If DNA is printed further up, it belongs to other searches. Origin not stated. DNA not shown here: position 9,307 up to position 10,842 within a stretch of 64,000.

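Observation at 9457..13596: Two-gene high-GC operon: a 931-aa orphan protein followed by a 10-TM protein built from two duplicated halves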

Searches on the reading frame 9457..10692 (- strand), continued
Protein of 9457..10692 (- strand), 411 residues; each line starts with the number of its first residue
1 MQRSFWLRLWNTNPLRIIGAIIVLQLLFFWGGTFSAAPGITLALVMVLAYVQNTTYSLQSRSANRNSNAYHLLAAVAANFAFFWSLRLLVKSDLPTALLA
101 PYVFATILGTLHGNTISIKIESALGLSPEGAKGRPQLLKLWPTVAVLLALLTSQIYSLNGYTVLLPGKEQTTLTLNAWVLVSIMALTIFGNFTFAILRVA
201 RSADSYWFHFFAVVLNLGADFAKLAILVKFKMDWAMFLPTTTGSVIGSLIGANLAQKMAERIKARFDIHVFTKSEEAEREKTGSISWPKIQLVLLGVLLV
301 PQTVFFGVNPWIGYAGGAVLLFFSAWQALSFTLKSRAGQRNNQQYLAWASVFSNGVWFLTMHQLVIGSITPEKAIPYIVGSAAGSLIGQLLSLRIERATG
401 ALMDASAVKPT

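Call 83: find_encoding_contigs(protein=P0340, flank=5000, max_places=1)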
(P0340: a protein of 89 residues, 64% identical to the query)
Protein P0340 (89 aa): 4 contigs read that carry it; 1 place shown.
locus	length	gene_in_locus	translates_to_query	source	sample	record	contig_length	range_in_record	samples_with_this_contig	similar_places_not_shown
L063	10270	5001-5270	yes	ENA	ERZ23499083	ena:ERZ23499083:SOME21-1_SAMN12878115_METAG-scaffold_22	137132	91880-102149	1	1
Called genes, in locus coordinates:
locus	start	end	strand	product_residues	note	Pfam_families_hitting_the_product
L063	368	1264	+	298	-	PF26926:Phage_T4_rIIB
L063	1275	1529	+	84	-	PF13876:Phage_gp49_66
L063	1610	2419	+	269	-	PF04542:Sigma70_r2 (faint), PF04545:Sigma70_r4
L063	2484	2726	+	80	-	-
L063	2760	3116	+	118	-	PF23837:DUF7207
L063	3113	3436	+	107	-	-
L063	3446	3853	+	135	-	-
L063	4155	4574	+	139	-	PF07486:Hydrolase_2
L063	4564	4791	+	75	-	PF16805:Trans_coact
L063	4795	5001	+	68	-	-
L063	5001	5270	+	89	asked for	-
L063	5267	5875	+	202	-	-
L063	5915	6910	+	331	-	PF08804:gp32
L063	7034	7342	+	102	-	-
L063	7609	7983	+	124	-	-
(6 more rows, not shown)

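Call 84: find_encoding_contigs(protein=P0294, flank=5000, max_places=1)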
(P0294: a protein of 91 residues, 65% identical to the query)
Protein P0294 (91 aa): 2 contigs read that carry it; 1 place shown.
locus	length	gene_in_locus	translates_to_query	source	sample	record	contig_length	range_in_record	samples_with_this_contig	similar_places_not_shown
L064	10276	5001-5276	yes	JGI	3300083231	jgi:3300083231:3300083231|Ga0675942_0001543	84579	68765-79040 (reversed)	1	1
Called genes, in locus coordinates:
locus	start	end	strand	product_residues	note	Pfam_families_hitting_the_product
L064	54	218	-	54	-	-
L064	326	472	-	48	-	-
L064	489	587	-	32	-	-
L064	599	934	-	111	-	-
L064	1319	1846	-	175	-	-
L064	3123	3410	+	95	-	-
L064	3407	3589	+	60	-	-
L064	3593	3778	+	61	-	-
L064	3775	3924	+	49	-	-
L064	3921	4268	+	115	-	-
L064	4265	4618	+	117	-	-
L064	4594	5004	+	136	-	-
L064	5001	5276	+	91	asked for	-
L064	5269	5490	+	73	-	-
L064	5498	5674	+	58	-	-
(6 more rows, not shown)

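Call 85: find_encoding_contigs(protein=P0348, flank=5000, max_places=1)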
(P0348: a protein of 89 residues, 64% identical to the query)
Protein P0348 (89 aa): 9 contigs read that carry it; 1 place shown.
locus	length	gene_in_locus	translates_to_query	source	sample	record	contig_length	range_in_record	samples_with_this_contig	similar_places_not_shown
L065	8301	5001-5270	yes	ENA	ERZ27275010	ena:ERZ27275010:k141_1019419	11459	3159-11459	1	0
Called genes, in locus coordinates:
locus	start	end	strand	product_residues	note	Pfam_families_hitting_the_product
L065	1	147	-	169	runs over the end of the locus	-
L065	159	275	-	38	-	-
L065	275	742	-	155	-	-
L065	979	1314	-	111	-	PF12844:HTH_19, PF13560:HTH_31, PF01381:HTH_3, PF13413:HTH_25 (faint)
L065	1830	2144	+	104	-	-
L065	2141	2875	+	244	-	PF14297:Lin1244_N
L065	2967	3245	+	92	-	-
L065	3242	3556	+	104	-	-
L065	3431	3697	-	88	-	-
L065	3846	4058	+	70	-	-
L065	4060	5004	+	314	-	PF01507:PAPS_reduct (faint)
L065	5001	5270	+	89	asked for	-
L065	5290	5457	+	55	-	-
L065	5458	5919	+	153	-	PF05772:NinB (weak)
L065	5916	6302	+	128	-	-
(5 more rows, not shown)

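Call 86: find_encoding_contigs(protein=P0276, flank=5000, max_places=1)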
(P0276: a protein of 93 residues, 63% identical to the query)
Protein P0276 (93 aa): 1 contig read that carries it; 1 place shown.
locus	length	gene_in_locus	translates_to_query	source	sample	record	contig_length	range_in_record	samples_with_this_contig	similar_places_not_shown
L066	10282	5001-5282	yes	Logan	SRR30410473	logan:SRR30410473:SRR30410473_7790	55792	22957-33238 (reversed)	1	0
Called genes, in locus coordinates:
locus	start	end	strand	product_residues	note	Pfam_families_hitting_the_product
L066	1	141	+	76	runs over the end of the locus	-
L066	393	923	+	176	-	PF02195:ParB_N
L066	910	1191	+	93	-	PF01817:CM_2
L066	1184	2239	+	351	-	PF00145:DNA_methylase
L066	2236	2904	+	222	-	PF08241:Methyltransf_11, PF08242:Methyltransf_12 (weak), PF13649:Methyltransf_25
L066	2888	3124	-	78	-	-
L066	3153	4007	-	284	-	PF12224:Amidoligase_2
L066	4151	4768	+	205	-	PF01527:HTH_Tnp_1 (weak), PF02796:HTH_7 (weak), PF16677:GP3_package (weak), PF20901:Sf6_terminase (weak)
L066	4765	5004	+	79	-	-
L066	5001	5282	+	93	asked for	-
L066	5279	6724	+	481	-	PF03237:Terminase_6N (weak), PF04466:Terminase_3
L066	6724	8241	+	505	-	PF13264:DUF4055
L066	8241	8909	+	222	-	PF21448:DNMK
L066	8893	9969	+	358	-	PF04233:Phage_Mu_F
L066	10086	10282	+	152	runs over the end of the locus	-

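Call 112: find_encoding_contigs(protein=P0064, flank=5000, max_places=1)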
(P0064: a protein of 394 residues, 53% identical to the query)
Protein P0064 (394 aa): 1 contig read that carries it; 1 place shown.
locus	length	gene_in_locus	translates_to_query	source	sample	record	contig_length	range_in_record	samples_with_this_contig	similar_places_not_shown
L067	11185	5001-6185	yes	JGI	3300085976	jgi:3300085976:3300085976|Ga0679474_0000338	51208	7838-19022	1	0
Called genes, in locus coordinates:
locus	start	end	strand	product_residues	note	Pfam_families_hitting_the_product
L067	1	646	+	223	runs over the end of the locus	PF14559:TPR_19 (weak)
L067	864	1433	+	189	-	PF06941:NT5C (faint)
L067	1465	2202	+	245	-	-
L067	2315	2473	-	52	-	-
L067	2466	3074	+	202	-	PF13384:HTH_23 (weak), PF13518:HTH_28 (weak)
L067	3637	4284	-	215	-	-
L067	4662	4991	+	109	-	-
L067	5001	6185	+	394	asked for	-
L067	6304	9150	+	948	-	-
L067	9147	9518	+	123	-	-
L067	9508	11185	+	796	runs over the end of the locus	PF13428:TPR_14 (faint), PF07719:TPR_2 (faint), PF13414:TPR_11 (faint), PF13431:TPR_17 (faint), PF13424:TPR_12 (weak), PF13432:TPR_16 (weak), PF14559:TPR_19 (weak), PF13432:TPR_16 (weak), +2 more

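Call 113: find_encoding_contigs(protein=P0071, flank=5000, max_places=1)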
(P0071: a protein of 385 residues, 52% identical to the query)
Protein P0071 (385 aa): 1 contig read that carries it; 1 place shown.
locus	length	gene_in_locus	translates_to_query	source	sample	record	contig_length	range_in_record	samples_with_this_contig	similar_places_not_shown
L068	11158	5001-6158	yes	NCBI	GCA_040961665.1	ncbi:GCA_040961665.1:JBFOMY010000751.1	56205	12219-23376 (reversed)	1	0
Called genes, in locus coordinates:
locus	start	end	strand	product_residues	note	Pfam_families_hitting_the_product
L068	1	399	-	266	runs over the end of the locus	PF03462:PCRF, PF00472:RF-1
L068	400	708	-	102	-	PF01197:Ribosomal_L31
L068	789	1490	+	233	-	PF00318:Ribosomal_S2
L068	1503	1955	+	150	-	PF25025:EF-Ts_N (weak), PF00889:EF_TS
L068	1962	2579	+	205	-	PF14559:TPR_19 (faint), PF13414:TPR_11 (faint), PF00515:TPR_1 (weak), PF07719:TPR_2, PF13181:TPR_8 (weak), PF13428:TPR_14 (weak)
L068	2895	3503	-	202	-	-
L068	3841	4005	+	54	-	PF00471:Ribosomal_L33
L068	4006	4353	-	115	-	PF01906:YbjQ_1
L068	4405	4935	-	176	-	-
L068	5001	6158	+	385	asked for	-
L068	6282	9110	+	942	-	-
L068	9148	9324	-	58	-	PF00376:MerR (weak)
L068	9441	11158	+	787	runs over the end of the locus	PF13431:TPR_17 (faint), PF13428:TPR_14 (faint), PF21033:RMD1-3 (faint), PF13371:TPR_9 (faint), PF13414:TPR_11 (faint), PF14559:TPR_19 (faint), PF07719:TPR_2 (faint), PF13432:TPR_16, +1 more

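Call 114: find_encoding_contigs(protein=P0072, flank=5000, max_places=1)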
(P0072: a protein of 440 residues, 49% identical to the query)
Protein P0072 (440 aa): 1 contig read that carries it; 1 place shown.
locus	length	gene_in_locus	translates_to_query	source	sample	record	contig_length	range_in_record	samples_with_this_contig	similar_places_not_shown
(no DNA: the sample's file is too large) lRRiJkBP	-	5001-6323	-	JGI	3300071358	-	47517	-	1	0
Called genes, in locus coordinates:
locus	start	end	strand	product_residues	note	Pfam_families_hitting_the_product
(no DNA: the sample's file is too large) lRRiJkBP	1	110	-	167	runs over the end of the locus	PF00466:Ribosomal_L10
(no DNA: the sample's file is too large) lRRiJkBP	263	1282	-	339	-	PF02618:YceG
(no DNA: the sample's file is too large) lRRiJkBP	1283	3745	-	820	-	PF14559:TPR_19 (faint), PF21033:RMD1-3 (faint), PF00515:TPR_1 (faint), PF07719:TPR_2 (faint), PF13181:TPR_8 (faint), PF13371:TPR_9 (faint), PF13414:TPR_11 (faint), PF13432:TPR_16, +4 more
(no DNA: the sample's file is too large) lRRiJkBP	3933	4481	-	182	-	PF20803:PaaX_M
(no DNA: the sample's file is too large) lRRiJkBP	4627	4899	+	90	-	PF12728:HTH_17, PF13411:MerR_1, PF00376:MerR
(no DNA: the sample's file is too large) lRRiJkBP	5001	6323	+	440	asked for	-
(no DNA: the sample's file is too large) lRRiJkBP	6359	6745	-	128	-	-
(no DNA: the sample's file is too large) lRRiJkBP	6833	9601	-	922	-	-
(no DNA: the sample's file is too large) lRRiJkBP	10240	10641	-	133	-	PF00072:Response_reg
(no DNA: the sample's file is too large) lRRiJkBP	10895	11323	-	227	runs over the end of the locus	-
